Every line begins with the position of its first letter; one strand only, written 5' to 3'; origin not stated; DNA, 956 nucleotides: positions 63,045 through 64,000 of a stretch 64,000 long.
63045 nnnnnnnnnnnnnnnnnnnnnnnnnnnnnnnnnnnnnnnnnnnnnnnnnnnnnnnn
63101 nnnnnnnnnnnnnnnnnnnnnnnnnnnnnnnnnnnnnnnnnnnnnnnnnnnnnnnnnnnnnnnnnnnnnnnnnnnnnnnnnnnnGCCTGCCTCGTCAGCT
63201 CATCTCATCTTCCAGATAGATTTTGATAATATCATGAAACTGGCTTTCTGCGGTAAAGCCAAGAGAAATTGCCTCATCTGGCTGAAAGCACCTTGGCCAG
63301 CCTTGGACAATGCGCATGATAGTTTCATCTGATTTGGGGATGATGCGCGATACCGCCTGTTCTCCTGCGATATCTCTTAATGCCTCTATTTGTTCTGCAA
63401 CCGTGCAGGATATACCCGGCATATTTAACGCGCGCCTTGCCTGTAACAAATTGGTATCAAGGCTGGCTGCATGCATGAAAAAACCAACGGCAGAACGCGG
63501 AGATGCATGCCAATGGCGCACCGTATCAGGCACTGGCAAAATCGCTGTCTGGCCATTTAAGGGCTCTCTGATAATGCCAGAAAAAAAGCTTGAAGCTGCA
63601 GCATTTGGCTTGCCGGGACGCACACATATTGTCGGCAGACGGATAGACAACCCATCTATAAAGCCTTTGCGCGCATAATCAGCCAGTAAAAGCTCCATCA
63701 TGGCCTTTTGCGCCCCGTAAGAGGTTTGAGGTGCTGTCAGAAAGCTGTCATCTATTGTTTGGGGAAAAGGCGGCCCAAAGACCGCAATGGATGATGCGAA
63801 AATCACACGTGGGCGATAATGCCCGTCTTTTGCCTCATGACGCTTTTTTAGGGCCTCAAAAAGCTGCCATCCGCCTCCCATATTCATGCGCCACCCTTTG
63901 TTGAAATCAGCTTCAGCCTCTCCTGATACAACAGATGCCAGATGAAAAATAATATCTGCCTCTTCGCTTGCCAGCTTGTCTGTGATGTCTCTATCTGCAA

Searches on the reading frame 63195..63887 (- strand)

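Call 59: search_protein_families(library=pfam, proteins=[window:63195-63887:-], max_evalue=0.00001)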
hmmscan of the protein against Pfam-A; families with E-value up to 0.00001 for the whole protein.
window:63195-63887:- (230 aa): 1 family
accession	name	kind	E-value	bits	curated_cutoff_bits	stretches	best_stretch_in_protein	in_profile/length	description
PF01370.27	Epimerase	-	3.5e-11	43.4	20.9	1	2-116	91-199/240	NAD dependent epimerase/dehydratase family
